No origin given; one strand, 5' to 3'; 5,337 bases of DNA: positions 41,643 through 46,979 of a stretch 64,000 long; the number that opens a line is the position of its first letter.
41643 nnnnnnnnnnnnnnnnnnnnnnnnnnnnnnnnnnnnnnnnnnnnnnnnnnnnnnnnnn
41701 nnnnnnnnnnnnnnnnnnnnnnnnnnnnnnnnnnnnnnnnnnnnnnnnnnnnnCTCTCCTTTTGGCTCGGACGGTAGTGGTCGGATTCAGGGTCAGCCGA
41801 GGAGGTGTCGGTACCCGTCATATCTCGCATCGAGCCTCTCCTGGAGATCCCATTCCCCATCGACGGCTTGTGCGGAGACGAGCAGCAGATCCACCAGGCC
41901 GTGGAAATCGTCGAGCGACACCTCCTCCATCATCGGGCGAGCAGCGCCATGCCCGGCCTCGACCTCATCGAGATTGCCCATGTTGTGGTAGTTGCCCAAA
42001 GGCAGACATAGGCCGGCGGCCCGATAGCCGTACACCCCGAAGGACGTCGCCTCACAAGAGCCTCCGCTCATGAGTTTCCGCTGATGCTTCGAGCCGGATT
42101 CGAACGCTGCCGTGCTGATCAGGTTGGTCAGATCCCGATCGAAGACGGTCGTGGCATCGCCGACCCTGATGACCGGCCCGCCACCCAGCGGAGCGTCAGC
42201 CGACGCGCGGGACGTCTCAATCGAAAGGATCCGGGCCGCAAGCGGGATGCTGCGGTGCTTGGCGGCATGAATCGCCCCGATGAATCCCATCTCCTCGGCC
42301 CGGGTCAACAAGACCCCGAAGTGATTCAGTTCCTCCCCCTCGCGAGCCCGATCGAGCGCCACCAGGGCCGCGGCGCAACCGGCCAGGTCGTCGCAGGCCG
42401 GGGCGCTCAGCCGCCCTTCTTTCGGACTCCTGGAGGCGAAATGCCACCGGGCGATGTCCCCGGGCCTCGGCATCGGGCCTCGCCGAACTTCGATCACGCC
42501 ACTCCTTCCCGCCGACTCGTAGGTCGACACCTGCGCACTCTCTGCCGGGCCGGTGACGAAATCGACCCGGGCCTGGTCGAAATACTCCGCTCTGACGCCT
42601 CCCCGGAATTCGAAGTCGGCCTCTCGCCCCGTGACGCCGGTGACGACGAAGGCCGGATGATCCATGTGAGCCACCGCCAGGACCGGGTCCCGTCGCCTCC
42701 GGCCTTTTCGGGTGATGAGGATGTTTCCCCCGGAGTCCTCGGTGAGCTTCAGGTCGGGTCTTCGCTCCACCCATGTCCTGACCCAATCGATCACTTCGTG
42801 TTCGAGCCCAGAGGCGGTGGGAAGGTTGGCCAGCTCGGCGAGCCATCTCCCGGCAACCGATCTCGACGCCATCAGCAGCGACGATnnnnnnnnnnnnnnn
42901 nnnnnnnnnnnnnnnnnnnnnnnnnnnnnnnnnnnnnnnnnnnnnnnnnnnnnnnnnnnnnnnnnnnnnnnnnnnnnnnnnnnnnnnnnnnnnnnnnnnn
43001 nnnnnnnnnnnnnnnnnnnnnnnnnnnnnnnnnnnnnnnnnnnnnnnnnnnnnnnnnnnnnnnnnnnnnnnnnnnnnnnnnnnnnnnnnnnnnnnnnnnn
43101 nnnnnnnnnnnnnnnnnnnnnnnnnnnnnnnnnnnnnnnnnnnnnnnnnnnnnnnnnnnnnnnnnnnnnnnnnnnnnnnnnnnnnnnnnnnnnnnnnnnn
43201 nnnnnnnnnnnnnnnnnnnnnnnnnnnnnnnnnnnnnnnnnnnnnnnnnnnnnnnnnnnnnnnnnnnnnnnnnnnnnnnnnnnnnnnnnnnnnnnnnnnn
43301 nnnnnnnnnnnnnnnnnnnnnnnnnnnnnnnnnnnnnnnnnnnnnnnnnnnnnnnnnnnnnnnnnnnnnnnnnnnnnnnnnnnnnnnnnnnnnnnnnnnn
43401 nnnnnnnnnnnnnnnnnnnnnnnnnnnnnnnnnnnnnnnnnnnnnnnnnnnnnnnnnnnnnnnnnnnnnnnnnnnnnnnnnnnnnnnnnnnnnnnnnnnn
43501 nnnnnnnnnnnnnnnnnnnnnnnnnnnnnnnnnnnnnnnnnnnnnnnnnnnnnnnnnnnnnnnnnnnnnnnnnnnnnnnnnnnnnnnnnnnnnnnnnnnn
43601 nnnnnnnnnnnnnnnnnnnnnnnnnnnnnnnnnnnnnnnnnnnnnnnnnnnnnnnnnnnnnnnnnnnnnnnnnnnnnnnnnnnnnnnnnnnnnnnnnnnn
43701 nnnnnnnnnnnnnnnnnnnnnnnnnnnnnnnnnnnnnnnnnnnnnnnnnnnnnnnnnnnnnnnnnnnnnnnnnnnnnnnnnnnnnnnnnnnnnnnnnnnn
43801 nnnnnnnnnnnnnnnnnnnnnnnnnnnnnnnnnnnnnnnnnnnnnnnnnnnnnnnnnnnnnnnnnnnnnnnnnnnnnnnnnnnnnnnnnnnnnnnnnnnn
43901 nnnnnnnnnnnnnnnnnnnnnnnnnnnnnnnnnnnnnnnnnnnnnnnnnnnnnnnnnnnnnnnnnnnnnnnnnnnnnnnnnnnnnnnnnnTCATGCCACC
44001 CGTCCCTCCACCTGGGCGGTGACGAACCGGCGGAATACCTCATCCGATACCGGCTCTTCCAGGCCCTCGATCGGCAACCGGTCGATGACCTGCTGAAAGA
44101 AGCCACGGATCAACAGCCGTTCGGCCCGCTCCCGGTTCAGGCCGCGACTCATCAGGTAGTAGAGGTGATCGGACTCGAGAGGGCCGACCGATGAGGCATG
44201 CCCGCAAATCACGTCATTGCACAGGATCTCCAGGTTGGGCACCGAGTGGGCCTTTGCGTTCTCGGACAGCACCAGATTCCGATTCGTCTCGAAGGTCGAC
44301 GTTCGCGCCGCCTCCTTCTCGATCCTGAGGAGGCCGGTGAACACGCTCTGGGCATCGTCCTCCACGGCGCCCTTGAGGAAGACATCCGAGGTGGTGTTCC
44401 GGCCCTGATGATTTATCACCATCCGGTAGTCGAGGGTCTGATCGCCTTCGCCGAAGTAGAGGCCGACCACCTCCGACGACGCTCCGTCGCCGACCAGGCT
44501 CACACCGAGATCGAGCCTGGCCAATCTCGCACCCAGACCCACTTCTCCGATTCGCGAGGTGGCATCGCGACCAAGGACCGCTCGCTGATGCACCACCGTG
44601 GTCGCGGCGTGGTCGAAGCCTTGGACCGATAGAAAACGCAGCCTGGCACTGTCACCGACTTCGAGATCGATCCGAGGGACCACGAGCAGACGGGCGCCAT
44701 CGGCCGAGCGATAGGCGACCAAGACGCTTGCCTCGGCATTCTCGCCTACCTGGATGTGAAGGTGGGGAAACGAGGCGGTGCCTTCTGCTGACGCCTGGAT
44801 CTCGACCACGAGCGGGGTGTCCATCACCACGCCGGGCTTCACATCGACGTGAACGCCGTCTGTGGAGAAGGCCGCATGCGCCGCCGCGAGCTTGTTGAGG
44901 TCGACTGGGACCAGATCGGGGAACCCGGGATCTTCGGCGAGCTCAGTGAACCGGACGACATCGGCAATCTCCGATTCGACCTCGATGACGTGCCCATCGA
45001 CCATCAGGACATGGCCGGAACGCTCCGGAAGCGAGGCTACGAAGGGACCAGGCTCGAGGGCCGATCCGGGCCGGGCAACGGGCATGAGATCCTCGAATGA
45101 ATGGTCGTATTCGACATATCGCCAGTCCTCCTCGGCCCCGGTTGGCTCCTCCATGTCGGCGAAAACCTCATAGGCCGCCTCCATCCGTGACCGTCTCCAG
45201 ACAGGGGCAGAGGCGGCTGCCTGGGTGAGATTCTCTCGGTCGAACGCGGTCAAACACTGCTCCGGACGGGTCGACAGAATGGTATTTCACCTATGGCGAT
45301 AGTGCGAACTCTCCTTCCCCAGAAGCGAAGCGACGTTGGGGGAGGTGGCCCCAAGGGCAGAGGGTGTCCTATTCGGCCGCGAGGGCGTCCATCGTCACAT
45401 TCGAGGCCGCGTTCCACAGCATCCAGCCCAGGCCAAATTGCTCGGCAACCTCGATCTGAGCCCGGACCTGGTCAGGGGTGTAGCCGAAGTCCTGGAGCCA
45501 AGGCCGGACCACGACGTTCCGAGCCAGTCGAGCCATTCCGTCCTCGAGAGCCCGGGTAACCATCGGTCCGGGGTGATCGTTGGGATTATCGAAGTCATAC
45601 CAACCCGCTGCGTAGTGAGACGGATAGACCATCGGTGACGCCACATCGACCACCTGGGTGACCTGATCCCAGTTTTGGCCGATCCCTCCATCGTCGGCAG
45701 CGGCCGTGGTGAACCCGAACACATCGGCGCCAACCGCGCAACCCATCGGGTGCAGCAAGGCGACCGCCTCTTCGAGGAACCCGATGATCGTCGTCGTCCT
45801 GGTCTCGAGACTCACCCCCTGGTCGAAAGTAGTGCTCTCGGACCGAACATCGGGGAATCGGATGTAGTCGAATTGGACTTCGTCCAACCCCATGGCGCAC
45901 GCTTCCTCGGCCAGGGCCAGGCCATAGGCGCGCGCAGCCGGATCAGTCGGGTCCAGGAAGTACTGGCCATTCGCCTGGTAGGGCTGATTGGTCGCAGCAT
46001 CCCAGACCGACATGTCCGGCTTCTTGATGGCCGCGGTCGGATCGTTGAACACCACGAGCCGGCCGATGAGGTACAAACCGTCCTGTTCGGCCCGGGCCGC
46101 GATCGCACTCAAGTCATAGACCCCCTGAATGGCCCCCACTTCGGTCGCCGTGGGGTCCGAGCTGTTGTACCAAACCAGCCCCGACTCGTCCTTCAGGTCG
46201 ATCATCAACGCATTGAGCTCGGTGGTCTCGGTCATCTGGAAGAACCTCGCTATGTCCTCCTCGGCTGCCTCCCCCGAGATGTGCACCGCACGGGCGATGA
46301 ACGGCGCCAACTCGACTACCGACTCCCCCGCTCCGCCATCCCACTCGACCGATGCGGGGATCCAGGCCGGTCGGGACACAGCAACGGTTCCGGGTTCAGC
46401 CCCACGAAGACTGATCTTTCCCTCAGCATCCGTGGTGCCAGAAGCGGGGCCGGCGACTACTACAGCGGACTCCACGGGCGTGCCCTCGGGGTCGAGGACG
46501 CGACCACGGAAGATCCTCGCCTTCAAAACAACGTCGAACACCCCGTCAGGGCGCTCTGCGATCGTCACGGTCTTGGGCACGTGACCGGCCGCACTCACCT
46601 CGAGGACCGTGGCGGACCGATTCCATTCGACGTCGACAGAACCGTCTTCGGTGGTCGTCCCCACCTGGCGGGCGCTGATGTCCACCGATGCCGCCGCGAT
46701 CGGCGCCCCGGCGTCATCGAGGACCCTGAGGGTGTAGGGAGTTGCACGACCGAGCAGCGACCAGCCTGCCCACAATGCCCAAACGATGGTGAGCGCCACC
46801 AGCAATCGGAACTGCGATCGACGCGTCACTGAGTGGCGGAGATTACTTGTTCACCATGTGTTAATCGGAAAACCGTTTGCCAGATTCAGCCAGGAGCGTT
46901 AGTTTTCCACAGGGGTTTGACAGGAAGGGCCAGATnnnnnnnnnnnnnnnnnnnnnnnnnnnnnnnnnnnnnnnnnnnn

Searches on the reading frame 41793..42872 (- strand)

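Call 70: search_protein_families(library=pfam, proteins=[window:41793-42872:-], max_evalue=0.00001)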
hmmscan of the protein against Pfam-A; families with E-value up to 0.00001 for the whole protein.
window:41793-42872:- (359 aa): 2 families
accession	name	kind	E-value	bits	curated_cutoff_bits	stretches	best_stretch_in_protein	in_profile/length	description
PF05343.19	Peptidase_M42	-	3.2e-21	76.1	23.2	1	137-300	110-282/292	M42 glutamyl aminopeptidase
PF01546.33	Peptidase_M20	-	8.8e-07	29.5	24.6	1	135-286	10-171/206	Peptidase family M20/M25/M40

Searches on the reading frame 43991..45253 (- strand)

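Call 70: search_protein_families(library=pfam, proteins=[window:43991-45253:-], max_evalue=0.00001)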
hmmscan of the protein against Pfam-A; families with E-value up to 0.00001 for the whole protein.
window:43991-45253:- (420 aa): 1 family
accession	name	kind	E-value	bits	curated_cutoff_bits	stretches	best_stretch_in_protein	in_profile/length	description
PF01458.23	SUFBD_core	-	9.5e-70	235.1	27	1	155-385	4-232/232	SUF system FeS cluster assembly, SufBD core domain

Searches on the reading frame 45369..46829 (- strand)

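Call 70: search_protein_families(library=pfam, proteins=[window:45369-46829:-], max_evalue=0.00001)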
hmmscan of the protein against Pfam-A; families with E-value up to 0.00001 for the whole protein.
window:45369-46829:- (486 aa): 2 families
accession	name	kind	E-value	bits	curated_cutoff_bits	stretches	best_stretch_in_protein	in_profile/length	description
PF13200.12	DUF4015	-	7.3e-82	275.4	27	1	181-476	1-311/313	Putative glycosyl hydrolase domain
PF13620.12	CarboxypepD_reg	-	1.1e-10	42.1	32.3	0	108-151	3-52/82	Carboxypeptidase regulatory-like domain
